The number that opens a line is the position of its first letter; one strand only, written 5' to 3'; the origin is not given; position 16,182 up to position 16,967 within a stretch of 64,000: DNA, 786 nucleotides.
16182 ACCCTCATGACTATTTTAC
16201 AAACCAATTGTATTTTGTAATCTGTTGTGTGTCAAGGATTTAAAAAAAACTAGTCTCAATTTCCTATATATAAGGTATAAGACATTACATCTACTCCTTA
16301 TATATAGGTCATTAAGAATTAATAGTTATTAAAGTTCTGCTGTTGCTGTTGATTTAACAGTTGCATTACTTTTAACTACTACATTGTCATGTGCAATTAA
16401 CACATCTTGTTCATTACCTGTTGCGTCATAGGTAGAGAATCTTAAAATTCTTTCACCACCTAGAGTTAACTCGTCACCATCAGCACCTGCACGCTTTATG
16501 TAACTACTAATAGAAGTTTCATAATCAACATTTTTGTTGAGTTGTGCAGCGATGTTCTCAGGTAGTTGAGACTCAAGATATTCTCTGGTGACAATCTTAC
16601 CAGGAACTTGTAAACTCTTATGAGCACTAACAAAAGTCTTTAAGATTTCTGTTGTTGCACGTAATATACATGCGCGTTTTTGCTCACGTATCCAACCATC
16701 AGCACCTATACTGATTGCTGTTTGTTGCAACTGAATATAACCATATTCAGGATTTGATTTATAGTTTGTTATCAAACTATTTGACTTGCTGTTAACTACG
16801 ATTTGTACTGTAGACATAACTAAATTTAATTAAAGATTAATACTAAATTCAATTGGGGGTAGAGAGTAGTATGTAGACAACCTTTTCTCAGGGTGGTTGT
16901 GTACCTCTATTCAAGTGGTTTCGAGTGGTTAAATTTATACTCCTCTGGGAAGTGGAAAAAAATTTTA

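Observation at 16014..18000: Tandem paralogous genes, each an independent transcription unit with strong hairpin terminators and repeat-bearing upstream regions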

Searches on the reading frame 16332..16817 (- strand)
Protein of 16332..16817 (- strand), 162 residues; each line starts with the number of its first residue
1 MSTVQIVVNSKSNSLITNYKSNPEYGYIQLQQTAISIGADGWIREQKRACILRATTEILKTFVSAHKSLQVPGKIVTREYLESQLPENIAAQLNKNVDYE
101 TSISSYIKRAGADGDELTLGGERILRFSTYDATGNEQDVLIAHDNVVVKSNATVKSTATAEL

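Call 4: search_protein_families(library=pfam, proteins=[window:16332-16817:-], max_evalue=1)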
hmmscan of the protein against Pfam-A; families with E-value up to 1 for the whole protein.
window:16332-16817:- (162 aa): 2 families
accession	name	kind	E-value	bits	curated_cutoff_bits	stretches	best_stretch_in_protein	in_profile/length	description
PF23177.1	bHLH_IRO3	-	0.059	14.1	27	1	47-70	40-63/80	Iron-related transcription factor 3 bHLH domain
PF25041.1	UFL1_C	-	0.15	12.3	24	1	45-95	19-70/112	E3 UFM1-protein ligase 1 C-terminal domain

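Call 5: search_protein_families(library=phrogs, proteins=[window:16332-16817:-], max_evalue=1)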
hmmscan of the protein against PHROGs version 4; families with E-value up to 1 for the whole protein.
window:16332-16817:- (162 aa): 2 families
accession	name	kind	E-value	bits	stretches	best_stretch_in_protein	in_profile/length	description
phrog_25653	-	unknown function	0.08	14.3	1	90-116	13-39/82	-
phrog_16711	-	unknown function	0.18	12.4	1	10-107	20-115/184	-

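Call 7: search_dna_similar(query=window:16332-16817:-, collection=phages, mode=protein, max_rows=30, max_evalue=0.01)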
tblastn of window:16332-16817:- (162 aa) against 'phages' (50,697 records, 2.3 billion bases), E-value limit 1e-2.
No match.

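Call 11: search_solved_structures(query=window:16332-16817:-, max_evalue=10)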
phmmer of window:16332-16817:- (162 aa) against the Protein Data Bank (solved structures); distinct sequences matched with E-value up to 10: 1.
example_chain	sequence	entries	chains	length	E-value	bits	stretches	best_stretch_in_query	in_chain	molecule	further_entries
5dz6_A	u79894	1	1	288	1.4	12.1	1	56-120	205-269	Polyketide biosynthesis malonyl CoA-acyl carrier protein transacylase PksC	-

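Call 12: find_homologous_proteins(query=window:16332-16817:-, max_evalue=0.001)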
Query window:16332-16817:- (162 aa): 131 proteins with E <= 0.001 among 157 candidates; the best 120 are listed.
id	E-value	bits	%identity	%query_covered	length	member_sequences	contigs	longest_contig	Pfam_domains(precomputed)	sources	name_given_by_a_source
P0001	1.8e-97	341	100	100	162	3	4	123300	-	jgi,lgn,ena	-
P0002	2.1e-80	286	83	100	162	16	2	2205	-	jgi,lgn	jgi:hypothetical protein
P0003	1.0e-78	280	80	100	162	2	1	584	-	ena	-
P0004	1.4e-69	250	74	99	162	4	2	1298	-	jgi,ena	-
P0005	7.7e-69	248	73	99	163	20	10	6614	-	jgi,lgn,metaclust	metaclust:\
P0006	8.3e-69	248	73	99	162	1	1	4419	-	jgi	jgi:hypothetical protein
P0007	1.0e-68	248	72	99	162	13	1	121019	-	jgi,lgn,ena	jgi:hypothetical protein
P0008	1.1e-68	248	74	96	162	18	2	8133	-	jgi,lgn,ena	jgi:hypothetical protein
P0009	1.2e-68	247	74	94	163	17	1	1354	-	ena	-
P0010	2.0e-68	247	73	96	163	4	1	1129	-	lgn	-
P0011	2.1e-68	247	74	96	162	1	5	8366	-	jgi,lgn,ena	jgi:hypothetical protein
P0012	1.8e-67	244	72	99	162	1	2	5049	-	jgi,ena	-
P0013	2.0e-67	243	71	99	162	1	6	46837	-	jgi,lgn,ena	jgi:hypothetical protein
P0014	1.0e-66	241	71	95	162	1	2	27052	-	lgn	-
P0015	1.1e-66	241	71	96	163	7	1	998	-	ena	-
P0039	2.1e-47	179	54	94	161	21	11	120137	-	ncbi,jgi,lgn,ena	jgi:hypothetical protein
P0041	5.6e-47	177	56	94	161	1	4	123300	-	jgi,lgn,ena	-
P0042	1.5e-46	176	55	100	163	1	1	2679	-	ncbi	-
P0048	1.7e-45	172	57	90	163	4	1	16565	-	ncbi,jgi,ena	jgi:hypothetical protein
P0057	8.9e-45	170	52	100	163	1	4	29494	-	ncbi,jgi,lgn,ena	jgi:hypothetical protein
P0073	1.1e-43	167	58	90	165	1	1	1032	-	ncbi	-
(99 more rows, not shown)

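Call 17: find_encoding_contigs(protein=window:16332-16817:-, flank=10000, max_places=4)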
Protein window:16332-16817:- (162 aa): 6 contigs read that carry it; 3 places shown.
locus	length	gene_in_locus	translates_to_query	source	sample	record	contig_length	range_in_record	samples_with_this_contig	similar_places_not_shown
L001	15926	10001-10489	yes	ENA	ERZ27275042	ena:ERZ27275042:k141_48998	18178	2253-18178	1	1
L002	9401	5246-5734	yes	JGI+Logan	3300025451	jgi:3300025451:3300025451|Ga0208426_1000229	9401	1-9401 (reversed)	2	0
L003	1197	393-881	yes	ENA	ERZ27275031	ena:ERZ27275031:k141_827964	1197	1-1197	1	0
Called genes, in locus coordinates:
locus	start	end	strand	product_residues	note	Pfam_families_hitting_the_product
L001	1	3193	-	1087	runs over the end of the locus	PF14528:LAGLIDADG_3 (weak)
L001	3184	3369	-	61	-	-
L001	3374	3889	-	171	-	-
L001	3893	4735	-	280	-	-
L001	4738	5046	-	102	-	-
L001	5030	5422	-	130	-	-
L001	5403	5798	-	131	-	-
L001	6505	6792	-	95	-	-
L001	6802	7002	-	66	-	PF21825:Sequestin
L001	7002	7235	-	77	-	-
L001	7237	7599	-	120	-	-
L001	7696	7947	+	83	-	PF00085:Thioredoxin, PF13098:Thioredoxin_2 (weak)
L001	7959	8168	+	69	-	-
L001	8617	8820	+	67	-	-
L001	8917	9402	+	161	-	-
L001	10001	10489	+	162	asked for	-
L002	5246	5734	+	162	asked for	-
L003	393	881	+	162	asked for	-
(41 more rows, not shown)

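Call 25: predict_structure(alignment_id=A1)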
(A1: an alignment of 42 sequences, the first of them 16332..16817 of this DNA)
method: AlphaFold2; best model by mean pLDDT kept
length: 162 residues; sequences in the alignment: 42
mean_pLDDT: 84.5   pTM: 0.71
mean pLDDT of the five models: 84.5, 82.7, 82.5, 78.6, 78.1
residues with pLDDT >= 90: 77; 70-90: 65; 50-70: 4; < 50: 16
segments of 3 or more residues with pLDDT < 50: 147-162
pLDDT, mean of each block of 10 residues (from residue 1): 85 90 93 87 88 95 93 93 90 87 89 84 91 90 64 42 43
secondary structure, 60 per line:
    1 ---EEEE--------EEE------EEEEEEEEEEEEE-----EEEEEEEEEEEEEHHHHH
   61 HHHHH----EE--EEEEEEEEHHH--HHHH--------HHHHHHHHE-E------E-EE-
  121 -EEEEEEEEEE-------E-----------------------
elements in order: E4-7 E16-18 E25-37 E43-55 H56-65 E74-81 H87-90 H99-106 E122-131

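Call 27: search_protein_representatives(alignment_id=A1)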
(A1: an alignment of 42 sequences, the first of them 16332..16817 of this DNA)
Query: 42 sequences, 168 profile positions. Proteins with E-value up to 0.001 (for the whole library): 531; up to 1e-10: 302; up to 1e-30: 87. The best 150 are listed.
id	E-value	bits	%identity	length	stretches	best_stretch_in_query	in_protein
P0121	8.9e-98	341.2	-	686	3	6-160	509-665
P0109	7.4e-66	237.3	-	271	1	2-154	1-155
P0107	1.5e-65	236.3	-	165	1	2-162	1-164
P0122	1.2e-60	220.4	-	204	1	2-163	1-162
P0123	3.1e-56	206.0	-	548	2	3-145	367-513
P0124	4.9e-54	198.9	-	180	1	3-163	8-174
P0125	3.1e-53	196.3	-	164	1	2-157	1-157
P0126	6.4e-53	195.2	-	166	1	3-155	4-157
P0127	8.9e-53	194.8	-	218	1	4-155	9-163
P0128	1.4e-52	194.2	-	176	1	5-165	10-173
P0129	2.2e-52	193.5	-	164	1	3-154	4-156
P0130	1.1e-51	191.2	-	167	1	2-162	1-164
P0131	8.1e-51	188.4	-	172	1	2-160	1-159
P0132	1.0e-50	188.1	-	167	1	2-162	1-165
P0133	1.0e-50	188.1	-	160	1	10-162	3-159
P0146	5.3e-45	169.5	-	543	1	5-157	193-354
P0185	5.9e-35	136.8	-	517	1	5-159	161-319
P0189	2.8e-34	134.6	-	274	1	3-155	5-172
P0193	1.5e-33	132.2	-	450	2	4-142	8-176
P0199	1.4e-31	125.8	-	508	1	4-144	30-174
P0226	3.8e-27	111.4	-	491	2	4-141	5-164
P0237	3.7e-23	98.4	-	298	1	3-145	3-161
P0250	4.0e-21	91.8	-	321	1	4-141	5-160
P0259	8.4e-20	87.5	-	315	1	4-137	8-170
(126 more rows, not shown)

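Call 31: fold_search(model_id=the predicted structure, library=viral)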
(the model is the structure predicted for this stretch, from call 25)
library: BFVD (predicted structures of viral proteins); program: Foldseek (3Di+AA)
matches with E <= 10: 1124; with E <= 0.001: 0
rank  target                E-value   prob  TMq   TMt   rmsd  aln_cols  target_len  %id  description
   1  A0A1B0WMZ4            9.4e-03  1.00  0.49  0.39   6.7       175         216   10  (no name in the UniProt tables at hand)
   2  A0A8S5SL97            3.0e-02  0.69  0.26  0.28  19.9       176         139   10  Single-stranded DNA-binding protein [Podoviridae sp. ctHMt20]
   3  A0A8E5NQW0            5.0e-02  0.72  0.19  0.17  13.9       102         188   16  (no name in the UniProt tables at hand)
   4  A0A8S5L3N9            6.6e-02  0.60  0.19  0.24   6.8        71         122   15  Coat protein [ssRNA phage Gerhypos.1_40]
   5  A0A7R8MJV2            8.7e-02  0.90  0.17  0.12  10.4        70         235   17  Uncharacterized protein [Klebsiella phage vB_KvM-Eowyn]
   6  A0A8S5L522            1.1e-01  0.84  0.21  0.27   5.8        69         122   12  Coat protein [ssRNA phage SRR6050698_1]
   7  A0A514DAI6            1.1e-01  0.30  0.15  0.18   8.4        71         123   15  Uncharacterized protein [Leviviridae sp.]
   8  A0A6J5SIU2            1.1e-01  0.25  0.14  0.04  27.8       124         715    9  AAA domain containing protein [uncultured Caudovirales phage]
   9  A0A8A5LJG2            1.2e-01  0.80  0.33  0.38  12.8       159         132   11  (no name in the UniProt tables at hand)
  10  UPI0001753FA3         1.3e-01  0.41  0.20  0.23  10.1       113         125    9  (no name look-up for this kind of identifier)
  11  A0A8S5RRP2            1.4e-01  0.69  0.18  0.31   8.4        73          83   14  Uncharacterized protein [Myoviridae sp. ct5xZ3]
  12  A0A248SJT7            1.4e-01  0.18  0.19  0.21  14.9       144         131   12  (no name in the UniProt tables at hand)
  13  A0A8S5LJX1            1.5e-01  0.16  0.20  0.18  25.8       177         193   12  Uncharacterized protein [Siphoviridae sp. ct3o911]
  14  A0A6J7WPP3            1.6e-01  0.84  0.24  0.41   4.3        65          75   12  Uncharacterized protein [uncultured Caudovirales phage]
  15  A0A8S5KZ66            1.6e-01  0.72  0.22  0.26   6.3        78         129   17  Coat protein [ssRNA phage SRR6960799_32]
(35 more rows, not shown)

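Call 32: find_related_loci(query=A1, collection=viral_contigs, flank=6000)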
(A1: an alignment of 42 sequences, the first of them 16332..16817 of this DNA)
Query A1 (162 aa) in viral_contigs; peptide patterns used: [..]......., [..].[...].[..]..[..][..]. (x = any residue, [..] = any of these).
60 stretches matched a pattern; 46 encode a relative of the query (tblastn E <= 1e-3); 44 distinct loci.
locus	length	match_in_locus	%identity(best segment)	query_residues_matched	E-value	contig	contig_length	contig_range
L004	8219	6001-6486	83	1-162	4e-91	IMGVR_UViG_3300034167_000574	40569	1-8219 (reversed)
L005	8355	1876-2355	73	1-160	2e-77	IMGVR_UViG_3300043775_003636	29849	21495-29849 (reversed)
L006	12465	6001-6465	70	1-155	7e-75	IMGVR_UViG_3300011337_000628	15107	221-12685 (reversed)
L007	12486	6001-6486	60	1-162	2e-63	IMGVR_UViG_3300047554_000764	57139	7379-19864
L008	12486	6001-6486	59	1-162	1e-62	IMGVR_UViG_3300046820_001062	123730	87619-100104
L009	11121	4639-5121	61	1-159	1e-62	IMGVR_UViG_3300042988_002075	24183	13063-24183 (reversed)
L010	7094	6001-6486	58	1-162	8e-62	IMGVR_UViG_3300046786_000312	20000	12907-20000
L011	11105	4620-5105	58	1-162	3e-61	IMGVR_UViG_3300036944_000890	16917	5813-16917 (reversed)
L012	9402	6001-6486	56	1-162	9e-61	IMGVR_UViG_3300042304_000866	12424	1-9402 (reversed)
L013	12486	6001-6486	56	1-162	9e-61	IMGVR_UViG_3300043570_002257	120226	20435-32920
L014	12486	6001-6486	58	1-162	3e-61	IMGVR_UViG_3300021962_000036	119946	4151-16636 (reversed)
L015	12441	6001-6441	60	1-148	9e-55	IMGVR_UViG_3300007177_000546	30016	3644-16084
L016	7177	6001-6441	59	1-148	9e-54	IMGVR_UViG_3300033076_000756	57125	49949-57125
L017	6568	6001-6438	56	1-146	2e-53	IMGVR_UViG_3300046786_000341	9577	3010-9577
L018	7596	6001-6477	55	1-158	1e-53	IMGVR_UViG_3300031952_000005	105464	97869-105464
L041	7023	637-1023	37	21-162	3e-21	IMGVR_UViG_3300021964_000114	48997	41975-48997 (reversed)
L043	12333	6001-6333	29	20-145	3e-11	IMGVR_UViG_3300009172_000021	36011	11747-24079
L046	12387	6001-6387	27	1-146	6e-10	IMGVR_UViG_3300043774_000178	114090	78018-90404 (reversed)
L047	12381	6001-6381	28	2-146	2e-8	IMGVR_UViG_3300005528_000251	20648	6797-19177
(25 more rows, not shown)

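Call 38: search_solved_structures(query=A1, max_evalue=10)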
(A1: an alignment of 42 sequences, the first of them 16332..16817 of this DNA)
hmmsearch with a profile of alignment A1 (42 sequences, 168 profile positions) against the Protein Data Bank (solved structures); distinct sequences matched with E-value up to 10: 0.

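Call 39: search_protein_families(library=phrogs, alignment_id=A1, max_evalue=1)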
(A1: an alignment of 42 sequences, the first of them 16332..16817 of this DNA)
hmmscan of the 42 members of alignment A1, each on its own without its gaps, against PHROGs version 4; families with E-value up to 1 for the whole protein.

A. member 1, window:16332-16817:- (162 aa): 2 families
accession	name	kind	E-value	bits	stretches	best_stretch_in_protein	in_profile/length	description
phrog_25653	-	unknown function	0.08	14.3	1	90-116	13-39/82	-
phrog_16711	-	unknown function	0.18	12.4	1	10-107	20-115/184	-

B. families by the number of members that match (of 42 scanned): 17 families
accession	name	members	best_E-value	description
phrog_29266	-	4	0.046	-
phrog_38255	-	3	0.0046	-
phrog_14939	-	2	0.061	-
phrog_13545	-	2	0.092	-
phrog_17405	-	1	0.023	head protein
phrog_36839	-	1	0.042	-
phrog_8037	-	1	0.058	-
phrog_25653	-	1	0.08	-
phrog_1740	-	1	0.11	RNA polymerase sigma factor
phrog_9099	-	1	0.12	-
phrog_27799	-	1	0.15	-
phrog_16711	-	1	0.18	-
phrog_18363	-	1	0.2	-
phrog_7365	-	1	0.21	-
phrog_5876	-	1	0.21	-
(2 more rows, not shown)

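Call 40: search_protein_families(library=pfam, proteins=[P0146, P0185, P0199, P0226, P0193, P0123, P0121, P0250, P0259, P0237], max_evalue=0.01)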
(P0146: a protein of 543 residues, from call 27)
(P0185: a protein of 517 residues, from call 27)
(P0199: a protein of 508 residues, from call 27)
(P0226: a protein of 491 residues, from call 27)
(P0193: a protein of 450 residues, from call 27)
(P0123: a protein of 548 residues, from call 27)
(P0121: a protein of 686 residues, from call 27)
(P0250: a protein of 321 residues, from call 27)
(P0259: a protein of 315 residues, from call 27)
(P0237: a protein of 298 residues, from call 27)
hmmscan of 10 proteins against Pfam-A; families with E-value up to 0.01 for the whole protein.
P0146 (543 aa): 0 families

P0185 (517 aa): 0 families

P0199 (508 aa): 0 families

P0226 (491 aa): 0 families

P0193 (450 aa): 1 family
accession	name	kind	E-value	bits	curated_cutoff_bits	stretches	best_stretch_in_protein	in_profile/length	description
PF20237.3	DUF6594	-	0.0035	17.7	30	1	299-402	129-218/238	Family of unknown function (DUF6594)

P0123 (548 aa): 1 family
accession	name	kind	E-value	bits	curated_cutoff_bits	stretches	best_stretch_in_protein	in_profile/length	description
PF23001.1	MBTP1_N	-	0.0014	19.3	27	0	310-337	2-28/80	Membrane-bound Site-1 Protease Family N-terminal domain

P0121 (686 aa): 0 families

P0250 (321 aa): 0 families

P0259 (315 aa): 1 family
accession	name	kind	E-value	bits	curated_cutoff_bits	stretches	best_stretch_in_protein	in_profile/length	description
PF01757.29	Acyl_transf_3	-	0.0056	16.2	31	1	228-312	151-241/326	Acyltransferase domain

P0237 (298 aa): 1 family
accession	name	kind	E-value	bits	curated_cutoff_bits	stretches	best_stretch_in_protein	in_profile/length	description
PF25305.1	Ig_PDGFR_d4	-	0.0088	16.5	27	0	138-220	2-83/140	Platelet-derived growth factor receptor Ig-like domain 4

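Call 44: fold_search(model_id=the predicted structure, library=pdb)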
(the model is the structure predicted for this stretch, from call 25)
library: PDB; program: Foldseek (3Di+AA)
matches with E <= 10: 981; with E <= 0.001: 0
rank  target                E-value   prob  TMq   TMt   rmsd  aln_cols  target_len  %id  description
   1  9dei_P                7.9e-02  0.75  0.25  0.32   6.1        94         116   16  Trypanosoma brucei mitochondrial RNA-editing catalytic complex 1, U-deletion (RECC1) (released 2026-01-21)
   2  4dam_H                1.1e-01  0.72  0.25  0.33   7.5        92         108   15  Crystal structure of small single-stranded DNA-binding protein from Streptomyces coelicolor (released 2013-01-16)
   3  1um2_B                1.5e-01  0.44  0.19  0.09   7.2        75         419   13  Crystal Structure of the Vma1-Derived Endonuclease with the Ligated Extein Segment (released 2004-09-22)
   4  9zis_A                1.5e-01  0.12  0.18  0.03  16.3       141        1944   11  C. elegans PEZO-1 Isoform G (released 2025-12-24)
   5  8jr8_B                1.6e-01  0.35  0.24  0.16  12.1       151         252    8  MapSPARTA dimer bound with guide-target (released 2024-09-11)
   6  9uox_A                1.6e-01  0.11  0.17  0.04  17.1       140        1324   10  Structure of C. elegans piezo channel isoform k (released 2025-12-24)
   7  1gpp                  1.7e-01  0.30  0.16  0.14   7.3        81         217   12  Crystal structure of the S.cerevisiae Homing Endonuclease PI-SceI Domain I (released 2002-09-19)
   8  2qux_B                1.8e-01  0.72  0.20  0.25   5.2        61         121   13  PP7 coat protein dimer in complex with RNA hairpin (released 2007-12-18)
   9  8ffi_A                1.8e-01  0.33  0.24  0.11  12.1       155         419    6  Structure of tetramerized MapSPARTA upon guide RNA-mediated target DNA binding (released 2023-08-23)
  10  4dam_D                1.9e-01  0.63  0.25  0.33   7.4        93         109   14  Crystal structure of small single-stranded DNA-binding protein from Streptomyces coelicolor (released 2013-01-16)
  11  1jva_B                1.9e-01  0.38  0.18  0.09   7.2        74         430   14  CRYSTAL STRUCTURE OF THE VMA1-DERIVED ENDONUCLEASE BEARING THE N AND C EXTEIN PROPEPTIDES (released 2002-08-29)
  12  4dam_C                2.2e-01  0.38  0.23  0.31   6.4        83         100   12  Crystal structure of small single-stranded DNA-binding protein from Streptomyces coelicolor (released 2013-01-16)
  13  1um2_A                2.4e-01  0.75  0.22  0.10   7.0        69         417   13  Crystal Structure of the Vma1-Derived Endonuclease with the Ligated Extein Segment (released 2004-09-22)
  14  8u72_B                2.7e-01  0.28  0.25  0.11  13.1       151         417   10  Cryo-EM structure of the SPARTA oligomer with guide RNA and target DNA (released 2024-06-12)
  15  6yfa_AA               2.7e-01  0.15  0.15  0.14  10.4        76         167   16  Virus-like particle of bacteriophage AVE015 (released 2020-09-02)
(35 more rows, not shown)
